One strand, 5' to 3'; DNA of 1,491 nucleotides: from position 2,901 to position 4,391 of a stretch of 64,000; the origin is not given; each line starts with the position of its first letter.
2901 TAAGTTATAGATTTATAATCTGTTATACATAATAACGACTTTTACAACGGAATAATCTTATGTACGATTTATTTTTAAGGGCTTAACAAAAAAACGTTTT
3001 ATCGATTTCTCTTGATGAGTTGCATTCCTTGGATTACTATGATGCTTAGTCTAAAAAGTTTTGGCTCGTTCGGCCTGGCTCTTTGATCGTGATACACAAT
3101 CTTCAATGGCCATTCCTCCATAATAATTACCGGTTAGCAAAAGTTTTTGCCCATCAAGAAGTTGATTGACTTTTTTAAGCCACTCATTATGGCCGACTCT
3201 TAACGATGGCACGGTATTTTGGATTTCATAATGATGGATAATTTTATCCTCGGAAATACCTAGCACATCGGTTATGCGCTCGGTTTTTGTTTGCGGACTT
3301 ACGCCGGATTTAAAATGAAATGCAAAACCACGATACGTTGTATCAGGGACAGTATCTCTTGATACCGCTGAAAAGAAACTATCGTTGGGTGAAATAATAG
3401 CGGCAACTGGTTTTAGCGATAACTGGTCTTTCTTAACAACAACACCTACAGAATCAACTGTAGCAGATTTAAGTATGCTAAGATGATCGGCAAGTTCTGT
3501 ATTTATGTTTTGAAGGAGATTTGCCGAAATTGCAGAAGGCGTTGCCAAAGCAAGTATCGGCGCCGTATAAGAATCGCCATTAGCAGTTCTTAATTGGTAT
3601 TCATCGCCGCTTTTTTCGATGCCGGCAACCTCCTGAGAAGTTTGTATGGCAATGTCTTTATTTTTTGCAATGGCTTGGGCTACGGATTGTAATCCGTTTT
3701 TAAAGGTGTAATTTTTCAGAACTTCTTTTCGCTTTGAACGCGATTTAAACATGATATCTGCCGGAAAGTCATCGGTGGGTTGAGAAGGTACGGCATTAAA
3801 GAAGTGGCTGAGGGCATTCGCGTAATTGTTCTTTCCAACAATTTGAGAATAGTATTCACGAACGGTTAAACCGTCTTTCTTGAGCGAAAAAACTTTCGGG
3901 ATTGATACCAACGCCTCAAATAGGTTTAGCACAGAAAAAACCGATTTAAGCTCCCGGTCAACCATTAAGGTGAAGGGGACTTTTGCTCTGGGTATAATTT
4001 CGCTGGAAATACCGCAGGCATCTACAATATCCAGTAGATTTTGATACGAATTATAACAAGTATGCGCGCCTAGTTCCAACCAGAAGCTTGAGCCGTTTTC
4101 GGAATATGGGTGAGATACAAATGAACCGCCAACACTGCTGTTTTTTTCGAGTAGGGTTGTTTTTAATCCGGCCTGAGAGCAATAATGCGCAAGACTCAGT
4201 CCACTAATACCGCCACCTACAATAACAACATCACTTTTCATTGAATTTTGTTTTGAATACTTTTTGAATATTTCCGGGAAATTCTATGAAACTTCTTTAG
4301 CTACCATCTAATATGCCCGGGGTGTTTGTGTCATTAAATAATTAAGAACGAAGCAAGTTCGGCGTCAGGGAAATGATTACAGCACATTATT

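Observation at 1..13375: Outer-membrane import module (lipoprotein plus TonB receptor) co-oriented with DUF169, two BchH-family chelatases and a PPO-like flavoprotein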

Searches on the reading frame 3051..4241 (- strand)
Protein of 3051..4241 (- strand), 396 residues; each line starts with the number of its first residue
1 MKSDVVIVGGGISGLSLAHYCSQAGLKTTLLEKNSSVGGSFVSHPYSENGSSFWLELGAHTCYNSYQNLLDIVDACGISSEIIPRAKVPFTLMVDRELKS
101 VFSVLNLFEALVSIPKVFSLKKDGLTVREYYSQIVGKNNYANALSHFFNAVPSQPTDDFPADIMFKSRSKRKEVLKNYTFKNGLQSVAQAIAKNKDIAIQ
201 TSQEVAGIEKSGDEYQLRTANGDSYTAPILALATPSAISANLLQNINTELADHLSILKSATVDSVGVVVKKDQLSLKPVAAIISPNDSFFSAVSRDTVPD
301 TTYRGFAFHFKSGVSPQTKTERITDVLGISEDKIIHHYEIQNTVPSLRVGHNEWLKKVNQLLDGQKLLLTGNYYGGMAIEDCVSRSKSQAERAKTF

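Call 3: search_protein_families(library=pfam, proteins=[window:3051-4241:-], max_evalue=0.01)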
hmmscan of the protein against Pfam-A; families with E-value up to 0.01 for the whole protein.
window:3051-4241:- (396 aa): 15 families
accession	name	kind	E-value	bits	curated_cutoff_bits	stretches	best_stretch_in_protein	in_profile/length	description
PF01593.30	Amino_oxidase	-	9.3e-18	65.2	19.8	1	12-255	1-277/443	Flavin containing amine oxidoreductase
PF13450.12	NAD_binding_8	-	2.8e-13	50.4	21.9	1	7-74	1-66/68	NAD(P)-binding Rossmann-like domain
PF01266.30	DAO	-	6.3e-10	39.5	27.9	1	4-39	1-37/353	FAD dependent oxidoreductase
PF13738.12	Pyr_redox_3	-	3.3e-09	36.9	30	2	173-234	72-132/305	Pyridine nucleotide-disulphide oxidoreductase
PF07992.20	Pyr_redox_2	-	1.6e-08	34.8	26.1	1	4-35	2-34/291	Pyridine nucleotide-disulphide oxidoreductase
PF12831.13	FAD_oxidored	-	2.5e-07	30.8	27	1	4-44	1-41/416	FAD dependent oxidoreductase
PF01946.23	Thi4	-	3e-07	30.4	26.2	1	1-40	16-56/235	Thi4 family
PF00890.30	FAD_binding_2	-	5.1e-07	29.7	20.4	1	4-40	1-37/414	FAD binding domain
PF00070.33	Pyr_redox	-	1.8e-06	28.8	22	1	5-38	2-35/82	Pyridine nucleotide-disulphide oxidoreductase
PF03486.20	HI0933_like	-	2.8e-06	27.4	50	1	4-39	2-37/244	HI0933-like protein Rossmann domain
PF01494.25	FAD_binding_3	-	8.4e-05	22.4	22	1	3-35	2-34/349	FAD binding domain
PF13454.12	NAD_binding_9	-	0.0014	19.1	21.8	0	186-234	105-152/155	FAD-NAD(P)-binding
PF05834.18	Lycopene_cycl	-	0.0014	18.2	23.4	1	4-37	1-36/380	Lycopene cyclase protein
PF00743.25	FMO-like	-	0.0027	16.7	22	1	4-50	3-49/532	Flavin-binding monooxygenase-like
PF01134.28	GIDA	-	0.004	16.7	22.1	1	4-36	1-33/391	Glucose inhibited division protein A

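Call 4: search_protein_families(library=ncbifam, proteins=[window:3051-4241:-], max_evalue=0.001)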
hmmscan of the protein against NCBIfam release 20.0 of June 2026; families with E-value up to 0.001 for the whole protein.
window:3051-4241:- (396 aa): 62 families (the best 25 are shown)
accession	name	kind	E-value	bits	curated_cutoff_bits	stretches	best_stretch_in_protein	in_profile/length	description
TIGR00562.1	proto_IX_ox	equivalog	5.3e-29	101.1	97.85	3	2-94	2-94/470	protoporphyrinogen oxidase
NF008845.0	PRK11883.1-5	equivalog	2.7e-21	75.4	560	3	173-275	220-321/468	protoporphyrinogen oxidase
NF009081.0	PRK12416.1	equivalog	1.3e-13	50.7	702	1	176-284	217-326/466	protoporphyrinogen oxidase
TIGR03467.1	HpnE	equivalog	4.2e-13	49.4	283.05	1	5-105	1-98/430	hydroxysqualene dehydroxylase HpnE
NF008841.0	PRK11883.1-1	equivalog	2.6e-12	46.4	517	1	178-272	216-309/453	protoporphyrinogen oxidase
NF005560.0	PRK07233.1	equivalog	9.4e-12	44.5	252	1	4-262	2-279/435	hypothetical protein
NF058655.1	CrtID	equivalog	1.2e-08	34.3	640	1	5-41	1-37/478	bifunctional phytoene desaturase/3,4-desaturase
TIGR00292.1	TIGR00292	equivalog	1.7e-08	34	148.3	1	1-40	20-59/254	sulfide-dependent adenosine diphosphate thiazole synthase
TIGR03197.1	MnmC_Cterm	equivalog_domain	2.7e-08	33.3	174.2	1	4-38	1-35/400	FAD-dependent 5-carboxymethylaminomethyl-2-thiouridine(34) oxidoreductase MnmC1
TIGR02731.1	phytoene_desat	equivalog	2.7e-08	33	569.4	1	5-82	2-76/453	15-cis-phytoene desaturase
NF006593.0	PRK09126.1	equivalog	1.1e-07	31.1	420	1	1-35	3-37/393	5-demethoxyubiquinol-8 5-hydroxylase UbiM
NF033460.1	glycerol3P_ox_II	equivalog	1.2e-07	31.2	460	1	3-38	2-37/361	type 2 glycerol-3-phosphate oxidase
TIGR01988.1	Ubi-OHases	subfamily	5.6e-07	28.7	224.65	1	4-36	1-34/387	ubiquinone biosynthesis hydroxylase, UbiH/UbiF/VisC/COQ6 family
NF006021.0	PRK08163.1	equivalog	1.3e-06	27.7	459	0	2-38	5-41/398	3-hydroxybenzoate 6-monooxygenase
TIGR00275.1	TIGR00275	subfamily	1.3e-06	27.5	183.8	0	5-38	1-34/401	aminoacetone oxidase family FAD-binding enzyme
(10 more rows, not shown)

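Call 29: search_solved_structures(query=window:3051-4241:-, max_evalue=0.01)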
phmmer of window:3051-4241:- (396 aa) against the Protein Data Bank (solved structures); distinct sequences matched with E-value up to 0.01: 79 (the best 60 are shown).
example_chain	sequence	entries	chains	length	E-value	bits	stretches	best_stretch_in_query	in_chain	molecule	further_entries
3lov_A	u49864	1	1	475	7.8e-11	44.7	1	5-84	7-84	Protoporphyrinogen oxidase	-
4ivm_B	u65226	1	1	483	1.5e-08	37.3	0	4-84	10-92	Protoporphyrinogen oxidase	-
3nks_A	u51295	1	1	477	3.3e-08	36.1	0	4-84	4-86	Protoporphyrinogen oxidase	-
4ivo_B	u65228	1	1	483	3.4e-08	36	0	4-84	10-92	Protoporphyrinogen oxidase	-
3i6d_A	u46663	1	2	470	1.2e-07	34.2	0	178-289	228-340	Protoporphyrinogen oxidase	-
2ivd_A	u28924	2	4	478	3.8e-07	32.6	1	4-46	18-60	PROTOPORPHYRINOGEN OXIDASE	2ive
5mog_A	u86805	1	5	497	7.7e-07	31.6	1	4-81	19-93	Phytoene dehydrogenase, chloroplastic/chromoplastic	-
3k7t_A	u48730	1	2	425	1.2e-05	27.7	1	4-78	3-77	6-hydroxy-L-nicotine oxidase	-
3k7m_X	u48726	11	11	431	1.3e-05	27.6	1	4-78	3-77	6-hydroxy-L-nicotine oxidase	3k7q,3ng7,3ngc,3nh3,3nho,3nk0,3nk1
7u6l_A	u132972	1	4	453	1.8e-05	27.1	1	4-43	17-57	Amine oxidase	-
7e7h_A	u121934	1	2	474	2.2e-05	26.8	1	4-43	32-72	Amino_oxidase domain-containing protein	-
8p84_A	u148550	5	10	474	0.00011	24.5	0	3-61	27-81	Monoamine oxidase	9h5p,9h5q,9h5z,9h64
9rum_A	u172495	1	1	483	0.00019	23.7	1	4-64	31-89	Tetrapodal ancestor of L-amino acid oxidase: Q225A mutant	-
9rvj_A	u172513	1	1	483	0.00019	23.7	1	4-64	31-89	Tetrapodal ancestor of L-amino acid oxidase: Q225H - W377I double mutant with phenylalanin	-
9qs1_A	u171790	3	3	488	0.00019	23.7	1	4-64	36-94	Tetrapodal ancestor of L-amino acis oxidases | Tetrapodal ancestor of L-amino acid oxidases | Tetrapodal ancestor of L-amino acid oxidases co-crystallised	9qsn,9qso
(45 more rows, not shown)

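Call 32: find_homologous_proteins(query=window:3051-4241:-)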
Query window:3051-4241:- (396 aa): 2425 proteins with E <= 0.001 among 8000 candidates; the best 120 are listed.
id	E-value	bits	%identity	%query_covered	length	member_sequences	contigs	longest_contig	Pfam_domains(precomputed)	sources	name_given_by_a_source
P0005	3.1e-255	864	99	100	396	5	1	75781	PF01946.24,PF01266.31,PF01593.31,PF13450.13,PF00890.31,PF07992.21,PF00070.34,PF13738.13,PF03486.21,PF12831.14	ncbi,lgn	-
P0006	8.3e-185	632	72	99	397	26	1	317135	PF01946.24,PF01266.31,PF01593.31,PF13450.13,PF00890.31,PF07992.21,PF00070.34,PF13738.13,PF12831.14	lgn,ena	-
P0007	5.8e-184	629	69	96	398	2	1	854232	PF01266.31,PF01593.31,PF13450.13,PF00890.31,PF07992.21,PF13738.13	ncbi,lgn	-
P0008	1.1e-183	628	73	99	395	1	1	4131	PF01946.24,PF01266.31,PF01593.31,PF13450.13,PF00890.31,PF07992.21,PF00070.34,PF13738.13,PF12831.14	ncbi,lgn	-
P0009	1.1e-183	628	72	99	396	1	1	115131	PF01946.24,PF01266.31,PF01593.31,PF13450.13,PF00890.31,PF07992.21,PF12831.14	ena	-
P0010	1.4e-182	625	71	99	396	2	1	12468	PF01946.24,PF01266.31,PF01593.31,PF13450.13,PF00890.31,PF07992.21,PF00070.34,PF13738.13,PF03486.21,PF12831.14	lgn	-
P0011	2.5e-182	624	72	99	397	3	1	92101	PF01946.24,PF01266.31,PF01593.31,PF13450.13,PF00890.31,PF07992.21,PF00070.34,PF13738.13,PF03486.21,PF12831.14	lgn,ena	-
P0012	7.9e-182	622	71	99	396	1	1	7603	PF01946.24,PF01266.31,PF01593.31,PF13450.13,PF00890.31,PF07992.21,PF00070.34,PF13738.13,PF03486.21,PF12831.14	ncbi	-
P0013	8.2e-182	622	72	99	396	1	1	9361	PF01946.24,PF01266.31,PF01593.31,PF13450.13,PF00890.31,PF07992.21,PF00070.34,PF12831.14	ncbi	-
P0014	1.0e-181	622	72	99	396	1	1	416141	PF01946.24,PF01266.31,PF01593.31,PF13450.13,PF00890.31,PF07992.21,PF00070.34,PF13738.13,PF12831.14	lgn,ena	-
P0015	1.1e-181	622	71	99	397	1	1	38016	PF01946.24,PF01266.31,PF01593.31,PF13450.13,PF00890.31,PF07992.21,PF00070.34,PF13738.13,PF03486.21,PF12831.14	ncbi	-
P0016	1.3e-181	622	72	99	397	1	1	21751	PF01946.24,PF01266.31,PF01593.31,PF13450.13,PF00890.31,PF07992.21,PF00070.34,PF13738.13,PF12831.14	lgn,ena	-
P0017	1.9e-181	621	71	99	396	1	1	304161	PF01946.24,PF01266.31,PF01593.31,PF13450.13,PF00890.31,PF07992.21,PF00070.34,PF13738.13,PF12831.14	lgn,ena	-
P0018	2.6e-181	620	71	99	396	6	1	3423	PF01946.24,PF01266.31,PF01593.31,PF13450.13,PF00890.31,PF07992.21,PF00070.34,PF13738.13,PF12831.14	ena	-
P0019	2.8e-181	620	70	99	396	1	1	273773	PF01946.24,PF01266.31,PF01593.31,PF13450.13,PF07992.21,PF00070.34,PF13738.13,PF12831.14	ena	-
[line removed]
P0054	1.3e-163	562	64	99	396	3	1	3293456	PF01946.24,PF01266.31,PF01593.31,PF13450.13,PF00890.31,PF07992.21,PF00070.34,PF13738.13,PF12831.14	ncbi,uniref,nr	ncbi:FAD dependent oxidoreductase [Chloroherpeton thalassium ATCC 35110]|uniref:FAD dependent oxidor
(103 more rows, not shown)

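Call 78: find_encoding_contigs(protein=P0034, flank=8000, max_places=1)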
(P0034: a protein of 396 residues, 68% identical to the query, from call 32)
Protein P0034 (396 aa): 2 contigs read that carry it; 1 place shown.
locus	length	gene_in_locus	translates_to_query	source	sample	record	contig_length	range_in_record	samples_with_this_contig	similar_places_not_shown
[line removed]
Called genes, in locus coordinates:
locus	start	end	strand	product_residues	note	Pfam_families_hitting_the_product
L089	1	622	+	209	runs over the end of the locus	-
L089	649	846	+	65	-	PF01165:Ribosomal_S21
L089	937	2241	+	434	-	PF00275:EPSP_synthase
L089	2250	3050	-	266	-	PF00561:Abhydrolase_1, PF12146:Hydrolase_4, PF12697:Abhydrolase_6, PF08386:Abhydrolase_4 (weak)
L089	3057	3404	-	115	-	PF12732:YtxH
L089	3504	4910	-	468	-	PF01966:HD, PF19276:HD_assoc_2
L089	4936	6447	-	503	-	PF02310:B12-binding, PF04055:Radical_SAM, PF13282:DUF4070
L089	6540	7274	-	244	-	PF00005:ABC_tran, PF13304:AAA_21 (faint)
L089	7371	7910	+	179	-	PF00132:Hexapep (weak), PF25084:LbH_EIF2B (weak)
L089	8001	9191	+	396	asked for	PF00070:Pyr_redox (faint), PF00890:FAD_binding_2 (weak), PF01266:DAO, PF01593:Amino_oxidase, PF01946:Thi4 (weak), PF07992:Pyr_redox_2 (faint), PF12831:FAD_oxidored (weak), PF13450:NAD_binding_8, +1 more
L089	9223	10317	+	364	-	PF00924:MS_channel_2nd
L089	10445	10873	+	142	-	PF00254:FKBP_C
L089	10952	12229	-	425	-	PF00374:NiFeSe_Hases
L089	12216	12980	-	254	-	PF01058:Oxidored_q6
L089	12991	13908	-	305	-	PF00970:FAD_binding_6 (weak), PF00175:NAD_binding_1, PF10418:DHODB_Fe-S_bind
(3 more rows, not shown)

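Call 79: find_encoding_contigs(protein=P0054, flank=10000, max_places=1)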
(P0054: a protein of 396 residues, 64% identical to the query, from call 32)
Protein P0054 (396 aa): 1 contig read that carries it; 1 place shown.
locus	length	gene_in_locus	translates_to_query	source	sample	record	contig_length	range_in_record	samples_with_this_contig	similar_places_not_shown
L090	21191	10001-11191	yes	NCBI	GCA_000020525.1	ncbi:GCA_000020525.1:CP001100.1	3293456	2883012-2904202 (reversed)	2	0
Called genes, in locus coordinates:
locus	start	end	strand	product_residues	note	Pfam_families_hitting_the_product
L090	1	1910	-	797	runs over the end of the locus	PF00072:Response_reg, PF00989:PAS (faint), PF13188:PAS_8 (faint), PF13426:PAS_9 (weak), PF00512:HisKA (faint), PF02518:HATPase_c, PF00072:Response_reg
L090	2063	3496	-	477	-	PF00875:DNA_photolyase, PF03441:FAD_binding_7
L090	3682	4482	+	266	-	PF01209:Ubie_methyltran (weak), PF13489:Methyltransf_23, PF13847:Methyltransf_31, PF08241:Methyltransf_11, PF08242:Methyltransf_12, PF13649:Methyltransf_25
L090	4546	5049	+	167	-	-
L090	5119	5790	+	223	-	PF00005:ABC_tran, PF02463:SMC_N (faint)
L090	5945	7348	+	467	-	PF12704:MacB_PCD, PF02687:FtsX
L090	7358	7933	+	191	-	PF11736:DUF3299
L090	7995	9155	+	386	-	PF04055:Radical_SAM, PF13186:SPASM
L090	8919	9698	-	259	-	PF14358:DUF4405 (weak)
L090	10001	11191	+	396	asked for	PF00070:Pyr_redox (faint), PF00890:FAD_binding_2 (weak), PF01266:DAO, PF01593:Amino_oxidase, PF01946:Thi4 (weak), PF07992:Pyr_redox_2 (faint), PF12831:FAD_oxidored (weak), PF13450:NAD_binding_8, +1 more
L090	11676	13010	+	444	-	PF06082:YjbH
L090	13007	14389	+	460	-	-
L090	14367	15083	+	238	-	PF06082:YjbH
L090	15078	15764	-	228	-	PF02230:Abhydrolase_2, PF12146:Hydrolase_4 (faint), PF00561:Abhydrolase_1 (weak), PF03959:FSH1 (faint), PF01738:DLH (weak), PF00326:Peptidase_S9 (faint)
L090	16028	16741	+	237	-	PF02811:PHP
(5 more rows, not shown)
